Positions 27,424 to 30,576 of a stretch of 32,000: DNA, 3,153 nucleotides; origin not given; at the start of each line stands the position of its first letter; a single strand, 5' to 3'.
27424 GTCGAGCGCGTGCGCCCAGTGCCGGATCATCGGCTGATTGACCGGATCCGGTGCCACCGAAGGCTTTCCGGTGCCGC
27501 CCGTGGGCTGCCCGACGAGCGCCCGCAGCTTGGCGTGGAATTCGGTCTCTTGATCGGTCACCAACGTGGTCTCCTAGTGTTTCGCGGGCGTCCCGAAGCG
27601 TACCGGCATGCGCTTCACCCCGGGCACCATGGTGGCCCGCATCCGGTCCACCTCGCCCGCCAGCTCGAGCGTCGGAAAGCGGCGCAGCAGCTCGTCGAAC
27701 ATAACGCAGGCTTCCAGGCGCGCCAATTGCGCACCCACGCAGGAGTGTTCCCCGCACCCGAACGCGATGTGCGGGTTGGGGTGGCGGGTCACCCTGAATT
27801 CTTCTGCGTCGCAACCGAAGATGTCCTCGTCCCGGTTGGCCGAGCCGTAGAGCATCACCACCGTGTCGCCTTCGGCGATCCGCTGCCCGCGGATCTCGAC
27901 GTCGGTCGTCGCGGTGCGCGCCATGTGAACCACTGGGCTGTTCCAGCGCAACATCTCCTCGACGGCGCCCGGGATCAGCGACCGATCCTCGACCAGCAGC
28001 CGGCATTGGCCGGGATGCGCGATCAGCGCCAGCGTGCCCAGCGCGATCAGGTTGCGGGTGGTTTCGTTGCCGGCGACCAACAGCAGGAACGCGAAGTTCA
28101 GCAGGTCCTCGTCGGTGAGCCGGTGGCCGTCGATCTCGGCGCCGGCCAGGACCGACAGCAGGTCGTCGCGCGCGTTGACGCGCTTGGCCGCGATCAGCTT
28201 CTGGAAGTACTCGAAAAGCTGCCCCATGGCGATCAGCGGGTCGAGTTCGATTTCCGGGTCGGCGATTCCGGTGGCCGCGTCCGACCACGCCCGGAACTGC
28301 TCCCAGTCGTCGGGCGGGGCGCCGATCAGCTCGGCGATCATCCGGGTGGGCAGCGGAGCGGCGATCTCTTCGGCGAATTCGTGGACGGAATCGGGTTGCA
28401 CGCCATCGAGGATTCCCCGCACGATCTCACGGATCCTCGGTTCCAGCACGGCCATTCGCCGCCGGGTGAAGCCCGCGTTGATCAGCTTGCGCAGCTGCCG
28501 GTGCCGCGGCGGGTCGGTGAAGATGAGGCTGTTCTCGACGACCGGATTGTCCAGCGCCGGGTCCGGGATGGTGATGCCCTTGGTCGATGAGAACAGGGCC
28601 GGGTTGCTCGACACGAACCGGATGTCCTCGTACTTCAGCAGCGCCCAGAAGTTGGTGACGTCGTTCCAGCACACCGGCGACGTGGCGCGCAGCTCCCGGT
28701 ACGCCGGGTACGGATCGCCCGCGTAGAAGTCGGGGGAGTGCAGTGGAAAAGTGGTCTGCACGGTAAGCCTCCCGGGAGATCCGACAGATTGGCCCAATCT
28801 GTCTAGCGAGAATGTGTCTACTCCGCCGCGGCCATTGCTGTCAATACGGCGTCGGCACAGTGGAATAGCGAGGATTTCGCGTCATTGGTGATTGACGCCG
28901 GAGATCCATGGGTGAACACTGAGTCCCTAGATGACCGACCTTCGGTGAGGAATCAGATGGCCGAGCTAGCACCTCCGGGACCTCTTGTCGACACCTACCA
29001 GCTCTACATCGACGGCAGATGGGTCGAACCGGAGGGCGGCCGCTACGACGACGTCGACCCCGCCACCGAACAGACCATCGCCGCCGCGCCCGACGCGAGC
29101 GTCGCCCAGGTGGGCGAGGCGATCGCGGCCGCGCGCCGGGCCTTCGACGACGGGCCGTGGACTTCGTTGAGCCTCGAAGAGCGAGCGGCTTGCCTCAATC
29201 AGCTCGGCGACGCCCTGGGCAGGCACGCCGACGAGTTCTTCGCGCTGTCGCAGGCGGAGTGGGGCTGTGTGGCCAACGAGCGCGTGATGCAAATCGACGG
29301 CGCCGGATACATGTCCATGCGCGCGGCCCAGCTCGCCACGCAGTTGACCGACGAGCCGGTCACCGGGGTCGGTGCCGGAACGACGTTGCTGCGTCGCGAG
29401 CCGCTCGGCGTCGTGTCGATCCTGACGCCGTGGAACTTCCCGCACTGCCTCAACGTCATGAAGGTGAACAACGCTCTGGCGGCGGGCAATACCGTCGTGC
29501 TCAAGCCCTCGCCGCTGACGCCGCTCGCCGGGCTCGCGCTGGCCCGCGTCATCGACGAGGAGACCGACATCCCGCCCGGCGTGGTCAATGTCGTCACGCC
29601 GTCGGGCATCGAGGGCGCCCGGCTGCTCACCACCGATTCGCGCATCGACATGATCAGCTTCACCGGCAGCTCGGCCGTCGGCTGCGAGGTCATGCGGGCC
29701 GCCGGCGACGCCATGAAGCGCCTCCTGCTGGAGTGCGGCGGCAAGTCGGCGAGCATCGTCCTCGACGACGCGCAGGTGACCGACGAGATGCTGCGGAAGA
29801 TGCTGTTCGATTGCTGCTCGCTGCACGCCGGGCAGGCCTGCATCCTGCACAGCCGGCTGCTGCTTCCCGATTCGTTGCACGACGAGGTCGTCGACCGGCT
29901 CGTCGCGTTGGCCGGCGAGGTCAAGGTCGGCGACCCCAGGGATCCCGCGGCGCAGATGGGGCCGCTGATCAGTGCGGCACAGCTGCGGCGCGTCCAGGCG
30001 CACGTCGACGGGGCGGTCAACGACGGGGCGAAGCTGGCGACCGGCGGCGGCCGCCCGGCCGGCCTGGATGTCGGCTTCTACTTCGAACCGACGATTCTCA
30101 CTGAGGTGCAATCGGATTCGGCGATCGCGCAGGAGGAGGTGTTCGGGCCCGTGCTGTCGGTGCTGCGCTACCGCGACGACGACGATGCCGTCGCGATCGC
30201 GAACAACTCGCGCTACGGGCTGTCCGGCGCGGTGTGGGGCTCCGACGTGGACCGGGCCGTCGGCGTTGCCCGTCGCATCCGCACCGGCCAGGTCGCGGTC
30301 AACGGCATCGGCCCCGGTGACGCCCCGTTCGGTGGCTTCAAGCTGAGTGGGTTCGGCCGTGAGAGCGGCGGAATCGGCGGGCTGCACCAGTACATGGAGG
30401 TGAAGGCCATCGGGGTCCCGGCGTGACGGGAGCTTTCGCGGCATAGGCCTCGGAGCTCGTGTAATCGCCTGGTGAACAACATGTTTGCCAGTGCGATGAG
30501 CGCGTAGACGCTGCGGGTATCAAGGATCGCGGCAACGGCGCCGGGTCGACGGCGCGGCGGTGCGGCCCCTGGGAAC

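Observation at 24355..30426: P450 / split ChsH2 / DUF35 / ChsH1 / Ltp2-like / TetR operon with divergent ALDH: a side-chain-cleavage module lacking acyl-CoA dehydrogenases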

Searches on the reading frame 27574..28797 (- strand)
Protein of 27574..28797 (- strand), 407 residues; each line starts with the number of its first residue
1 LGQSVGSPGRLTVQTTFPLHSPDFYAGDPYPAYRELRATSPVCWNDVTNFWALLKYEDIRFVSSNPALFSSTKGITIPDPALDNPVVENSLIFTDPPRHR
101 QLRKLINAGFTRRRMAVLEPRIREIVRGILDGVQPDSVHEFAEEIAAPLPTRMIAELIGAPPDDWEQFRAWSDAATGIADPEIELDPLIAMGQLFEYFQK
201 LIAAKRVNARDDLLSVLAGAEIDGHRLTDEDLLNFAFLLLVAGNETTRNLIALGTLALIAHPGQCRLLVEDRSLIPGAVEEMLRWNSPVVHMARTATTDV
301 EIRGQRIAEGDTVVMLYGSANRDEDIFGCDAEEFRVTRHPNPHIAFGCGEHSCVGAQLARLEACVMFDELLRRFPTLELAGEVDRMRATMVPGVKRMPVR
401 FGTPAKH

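Call 5: search_protein_families(library=pfam, proteins=[window:27574-28797:-], max_evalue=0.01)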
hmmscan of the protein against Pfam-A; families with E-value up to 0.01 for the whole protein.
window:27574-28797:- (407 aa): 1 family
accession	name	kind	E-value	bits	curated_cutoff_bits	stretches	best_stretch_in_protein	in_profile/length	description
PF00067.27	p450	-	1.7e-27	96.7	22.8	1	200-376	222-434/462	Cytochrome P450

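Call 6: search_protein_families(library=ncbifam, proteins=[window:27574-28797:-], max_evalue=0.01)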
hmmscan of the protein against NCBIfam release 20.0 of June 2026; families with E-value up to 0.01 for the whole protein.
window:27574-28797:- (407 aa): 9 families
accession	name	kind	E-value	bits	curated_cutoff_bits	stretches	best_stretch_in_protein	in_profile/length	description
NF041177.1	Cyp119_Thmprot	equivalog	2.2e-57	194.5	680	1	30-401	2-366/368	cytochrome P450 Cyp119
NF045816.1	PentlenlactSyn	equivalog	3.2e-56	190.8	700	1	94-401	86-396/396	pentalenolactone synthase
TIGR04538.1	P450_cycloAA_1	subfamily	8.9e-48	163.1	500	1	25-382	7-374/395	cytochrome P450, cyclodipeptide synthase-associated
TIGR04458.1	CYP450_TxtE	equivalog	5e-47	160.4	500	1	18-382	3-383/403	4-nitrotryptophan synthase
NF041802.1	P450_SolI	exception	3.9e-45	154.1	850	1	24-399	27-420/424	solanimycin biosynthesis cytochrome P450 SolI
TIGR04515.1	P450_rel_GT_act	subfamily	3.4e-43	148.5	343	1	27-400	31-386/386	P450-derived glycosyltransferase activator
NF045812.1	PentlenOxigase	equivalog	7.3e-13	48.2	800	1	191-375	198-410/444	pentalenene oxygenase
NF050147.1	aminopyruv_ApyO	equivalog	4.5e-12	45.3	525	1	97-393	86-414/444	RiPP biosynthesis cytochrome P450 ApyO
NF051859.1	AlbFlvMonOxTrpSyn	equivalog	2.3e-05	23.2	700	1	191-273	216-301/457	bifunctional albaflavenone monooxygenase/terpene synthase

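Call 11: search_solved_structures(query=window:27574-28797:-, max_evalue=1e-20, show_alignments=1)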
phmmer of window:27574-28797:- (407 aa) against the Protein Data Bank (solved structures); distinct sequences matched with E-value up to 1e-20: 395 (the best 60 are shown).
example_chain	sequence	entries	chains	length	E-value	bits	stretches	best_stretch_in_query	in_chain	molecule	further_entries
8vxi_A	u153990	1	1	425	4.2e-99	335.3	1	15-406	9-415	CYP125MRCA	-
8vxg_A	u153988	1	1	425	5.3e-98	331.7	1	15-406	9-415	CYP125MRCA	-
6t0f_A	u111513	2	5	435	3.7e-77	263.1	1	49-401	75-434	Methyl-branched lipid omega-hydroxylase | CYP124 in complex with inhibitor compound 5'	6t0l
2wm4_A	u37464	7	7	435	4.2e-77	262.9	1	49-401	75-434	PUTATIVE CYTOCHROME P450 124 | Methyl-branched lipid omega-hydroxylase | CYP124 in complex with inhibitor carbethoxyhexyl imidazole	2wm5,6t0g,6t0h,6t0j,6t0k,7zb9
8fjo_A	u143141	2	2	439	2.1e-76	260.6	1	49-402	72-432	Cytochrome P450 124A1, Cyp124A1 | Cytochrome P450 124A1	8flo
8a6w_B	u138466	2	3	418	2.6e-76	260.3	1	17-404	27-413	Steroid C26-monooxygenase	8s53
6cvc_A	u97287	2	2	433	3.3e-76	259.9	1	49-401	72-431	Cytochrome P450 124A1, Cyp124A1 | Cytochrome P450 124A1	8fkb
2xkr_A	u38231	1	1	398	3.5e-76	259.9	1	21-404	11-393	PUTATIVE CYTOCHROME P450 142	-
8gdi_A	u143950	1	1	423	3.6e-76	259.8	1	49-401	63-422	Cytochrome P450 124A1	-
7p5t_A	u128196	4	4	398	3.9e-76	259.7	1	21-404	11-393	Steroid C26-monooxygenase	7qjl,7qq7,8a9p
2yoo_A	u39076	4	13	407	2.7e-75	257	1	23-404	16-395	P450 HEME-THIOLATE PROTEIN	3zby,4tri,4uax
7smz_A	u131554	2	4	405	3.4e-75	256.6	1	19-404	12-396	Cytochrome P450 142A3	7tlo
7sh5_A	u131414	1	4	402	1.2e-74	254.8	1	19-404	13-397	Cytochrome P450 142A3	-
3a4z_A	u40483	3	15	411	2.9e-73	250.3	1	19-403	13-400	Vitamin D hydroxylase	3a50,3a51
5gnm_A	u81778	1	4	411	9.6e-73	248.5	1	19-403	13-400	Vitamin D(3) 25-hydroxylase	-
5l90_A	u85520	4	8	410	1.5e-72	247.9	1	28-401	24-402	Cytochrome P450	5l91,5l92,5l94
2vz7_A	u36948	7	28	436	9.2e-72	245.3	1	23-401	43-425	CYTOCHROME P450 MONOOXYGENASE | CYTOCHROME P450 HYDROXYLASE PIKC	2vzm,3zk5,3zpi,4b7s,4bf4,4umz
2whw_A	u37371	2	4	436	9.4e-72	245.3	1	23-401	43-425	CYTOCHROME P450 MONOOXYGENASE | CYTOCHROME P450 HYDROXYLASE PIKC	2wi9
2bvj_A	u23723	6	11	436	1.5e-71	244.7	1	23-401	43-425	CYTOCHROME P450 MONOOXYGENASE | CYTOCHROME P450 HYDROXYLASE PIKC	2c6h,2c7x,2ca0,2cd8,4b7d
8gue_A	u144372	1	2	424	1.6e-71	244.5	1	25-401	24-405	Cytochrome P450 monooxygenase PikC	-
7xbm_A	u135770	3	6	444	1.9e-71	244.3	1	23-401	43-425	Cytochrome P450 monooxygenase PikC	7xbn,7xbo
4rm4_A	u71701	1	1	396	1.7e-69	237.9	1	27-397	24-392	Cytochrome P450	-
5li6_A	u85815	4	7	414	7.3e-69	235.8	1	24-399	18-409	Putative cytochrome P450 126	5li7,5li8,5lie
6gmf_A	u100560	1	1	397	2.6e-68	233.9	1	27-391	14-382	Putative cytochrome P450 hydroxylase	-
5dqn_A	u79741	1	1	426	3e-67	230.5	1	32-401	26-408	Cytochrome P450 CYP125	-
4apy_A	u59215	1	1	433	3.9e-67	230.1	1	33-401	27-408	P450 HEME-THIOLATE PROTEIN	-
7y9o_A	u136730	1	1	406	1e-66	228.7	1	28-395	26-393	Cytochrome P450 monooxygenase YjiB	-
3ivy_A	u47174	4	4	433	1.2e-66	228.4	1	17-401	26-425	Cytochrome P450 CYP125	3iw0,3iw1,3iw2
2xn8_A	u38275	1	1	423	1.3e-66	228.3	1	17-401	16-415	PUTATIVE CYTOCHROME P450 125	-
2xc3_A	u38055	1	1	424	1.3e-66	228.3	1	17-401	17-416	PUTATIVE CYTOCHROME P450 125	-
2x5w_A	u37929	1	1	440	1.3e-66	228.3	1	17-401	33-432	PUTATIVE CYTOCHROME P450 125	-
2x5l_A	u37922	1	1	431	1.3e-66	228.3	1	17-401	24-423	PUTATIVE CYTOCHROME P450 125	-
7y97_A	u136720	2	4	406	3.2e-66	227.1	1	28-395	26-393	Cytochrome P450 monooxygenase YjiB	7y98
4e2p_A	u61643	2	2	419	4.9e-66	226.4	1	42-393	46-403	Cytochrome P450 107B1 (P450CVIIB1)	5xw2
9vgm_A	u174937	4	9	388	9.6e-66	225.5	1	36-378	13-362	Cytochrome P450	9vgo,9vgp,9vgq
9vgn_A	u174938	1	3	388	1.9e-65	224.5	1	36-378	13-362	Cytochrome P450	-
5cje_A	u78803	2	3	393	2.1e-65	224.4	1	25-401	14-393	Cytochrome P450 hydroxylase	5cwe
5ofq_A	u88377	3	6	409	6e-65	222.9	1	29-403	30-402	Cytochrome P450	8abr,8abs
6bld_A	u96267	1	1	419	7e-65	222.7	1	30-401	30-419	Cytochrome P450 268A2 Cyp268A2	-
4yzr_A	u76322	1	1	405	1.3e-64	221.8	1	75-399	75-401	Polyketide biosynthesis cytochrome P450 PksS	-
8w6z_A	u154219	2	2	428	1.7e-63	218.1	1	23-402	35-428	Cytochrome P450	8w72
5vws_A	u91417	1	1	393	6e-63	216.3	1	34-402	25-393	Cytochrome P450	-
2wgy_A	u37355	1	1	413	1.2e-62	215.3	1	28-380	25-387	CYTOCHROME P450 130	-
6hqg_A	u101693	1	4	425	3.3e-62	213.8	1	22-401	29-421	Cytochrome P450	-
2uuq_A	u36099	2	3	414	4e-62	213.6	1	28-380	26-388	CYTOCHROME P450 130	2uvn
2wh8_A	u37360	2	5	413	4e-62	213.6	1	28-380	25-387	PUTATIVE CYTOCHROME P450 130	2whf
4z5p_A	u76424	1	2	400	1e-61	212.2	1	29-398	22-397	Cytochrome P450 hydroxylase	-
4ggv_A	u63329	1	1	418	4.2e-61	210.2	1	34-378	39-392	Cytochrome P450 superfamily protein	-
8yhn_A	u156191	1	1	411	4.3e-61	210.2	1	21-398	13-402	Cytochrome P450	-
5z9i_A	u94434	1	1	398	6.7e-61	209.5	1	34-379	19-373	Putative P450-like enzyme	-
8fz8_A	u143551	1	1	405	1.6e-60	208.3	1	23-388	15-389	Cytochrome P450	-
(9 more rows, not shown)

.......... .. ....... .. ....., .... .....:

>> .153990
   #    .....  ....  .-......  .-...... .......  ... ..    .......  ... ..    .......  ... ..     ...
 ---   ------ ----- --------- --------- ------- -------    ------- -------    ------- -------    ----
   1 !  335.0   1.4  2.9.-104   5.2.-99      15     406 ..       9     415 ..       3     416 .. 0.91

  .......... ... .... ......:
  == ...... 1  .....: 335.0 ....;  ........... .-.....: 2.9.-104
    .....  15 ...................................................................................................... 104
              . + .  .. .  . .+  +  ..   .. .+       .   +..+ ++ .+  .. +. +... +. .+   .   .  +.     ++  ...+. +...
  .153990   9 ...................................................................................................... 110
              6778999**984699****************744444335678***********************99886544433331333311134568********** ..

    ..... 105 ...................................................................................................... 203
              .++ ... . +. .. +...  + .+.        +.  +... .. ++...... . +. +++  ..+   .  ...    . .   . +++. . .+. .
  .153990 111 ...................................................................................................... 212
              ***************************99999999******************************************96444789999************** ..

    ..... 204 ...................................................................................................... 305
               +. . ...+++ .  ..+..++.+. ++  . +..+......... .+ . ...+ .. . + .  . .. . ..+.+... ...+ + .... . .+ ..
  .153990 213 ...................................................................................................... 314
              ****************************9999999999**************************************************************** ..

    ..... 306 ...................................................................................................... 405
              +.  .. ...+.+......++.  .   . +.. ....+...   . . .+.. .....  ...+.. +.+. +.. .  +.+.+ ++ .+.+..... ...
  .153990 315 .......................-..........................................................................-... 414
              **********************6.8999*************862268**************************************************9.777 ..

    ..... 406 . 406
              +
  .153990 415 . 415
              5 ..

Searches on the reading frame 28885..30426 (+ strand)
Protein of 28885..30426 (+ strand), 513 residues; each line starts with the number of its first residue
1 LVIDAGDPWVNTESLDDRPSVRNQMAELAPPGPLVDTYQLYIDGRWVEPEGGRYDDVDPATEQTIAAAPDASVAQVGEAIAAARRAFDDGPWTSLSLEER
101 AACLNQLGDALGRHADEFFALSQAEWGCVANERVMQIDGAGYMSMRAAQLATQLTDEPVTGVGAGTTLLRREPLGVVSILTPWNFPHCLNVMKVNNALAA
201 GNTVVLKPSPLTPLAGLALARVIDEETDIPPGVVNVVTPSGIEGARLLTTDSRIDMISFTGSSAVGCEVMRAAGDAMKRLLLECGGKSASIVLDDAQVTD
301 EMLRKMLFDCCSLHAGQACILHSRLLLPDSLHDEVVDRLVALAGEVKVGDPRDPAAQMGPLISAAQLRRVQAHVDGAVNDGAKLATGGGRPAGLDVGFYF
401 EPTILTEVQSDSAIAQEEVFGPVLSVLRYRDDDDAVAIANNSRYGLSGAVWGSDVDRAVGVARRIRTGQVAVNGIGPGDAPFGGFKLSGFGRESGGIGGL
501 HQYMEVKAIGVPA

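Call 5: search_protein_families(library=pfam, proteins=[window:28885-30426:+], max_evalue=0.01)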
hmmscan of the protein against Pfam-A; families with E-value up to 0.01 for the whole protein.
window:28885-30426:+ (513 aa): 1 family
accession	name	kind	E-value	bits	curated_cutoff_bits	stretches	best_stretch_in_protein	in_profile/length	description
PF00171.27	Aldedh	-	1.6e-146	488.9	23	1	46-509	1-461/461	Aldehyde dehydrogenase family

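Call 6: search_protein_families(library=ncbifam, proteins=[window:28885-30426:+], max_evalue=0.01)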
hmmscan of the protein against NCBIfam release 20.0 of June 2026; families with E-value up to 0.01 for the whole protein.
window:28885-30426:+ (513 aa): 43 families (the best 25 are shown)
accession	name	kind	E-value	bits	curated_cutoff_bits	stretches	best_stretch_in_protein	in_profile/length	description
TIGR04284.1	aldehy_Rv0768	hypoth_equivalog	3.3e-143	478.1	775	1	39-511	2-478/480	aldehyde dehydrogenase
NF010000.0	PRK13473.1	subfamily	6.5e-116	387.7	615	1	38-509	3-470/475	aminobutyraldehyde dehydrogenase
TIGR01804.1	BADH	equivalog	7.2e-110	367.6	668.6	1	41-507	1-467/467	betaine-aldehyde dehydrogenase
TIGR02299.1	HpaE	equivalog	1.3e-102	343.9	638.35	1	40-512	3-477/488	5-carboxymethyl-2-hydroxymuconate semialdehyde dehydrogenase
NF045736.1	PaDhStyDRhodo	equivalog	5.8e-99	331.8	800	1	38-509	3-475/479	phenylacetaldehyde dehydrogenase StyD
NF006916.0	PRK09407.1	equivalog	3.3e-98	329.6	521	1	53-510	35-491/526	succinic semialdehyde dehydrogenase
NF009725.0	PRK13252.1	equivalog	3e-97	326.1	593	1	36-511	5-479/488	betaine-aldehyde dehydrogenase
TIGR03216.1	OH_muco_semi_DH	equivalog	3.5e-97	326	693.25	1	39-511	2-479/481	2-hydroxymuconic semialdehyde dehydrogenase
NF045735.1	PaDhStyDPseudo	equivalog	7.1e-96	321.8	850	1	39-510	4-480/483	phenylacetaldehyde dehydrogenase StyD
TIGR01780.1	SSADH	subfamily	6.2e-95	318.7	646.35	1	57-507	2-448/448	succinate-semialdehyde dehydrogenase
NF007352.0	PRK09847.1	equivalog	4.2e-92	309.2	850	1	39-509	21-489/495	aldehyde dehydrogenase PuuC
NF052305.1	DioxValDhHalo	equivalog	1.2e-91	308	750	1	35-496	2-467/483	2,5-dioxovalerate dehydrogenase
TIGR03374.1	ABALDH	equivalog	6.7e-90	302.1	909.3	1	38-509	2-469/472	aminobutyraldehyde dehydrogenase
NF007497.0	PRK10090.1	equivalog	9.1e-90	301.7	500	1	37-508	6-474/480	aldehyde dehydrogenase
NF050026.1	AcaldDHExaC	equivalog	2.4e-88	297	900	1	37-509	15-491/503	acetaldehyde dehydrogenase ExaC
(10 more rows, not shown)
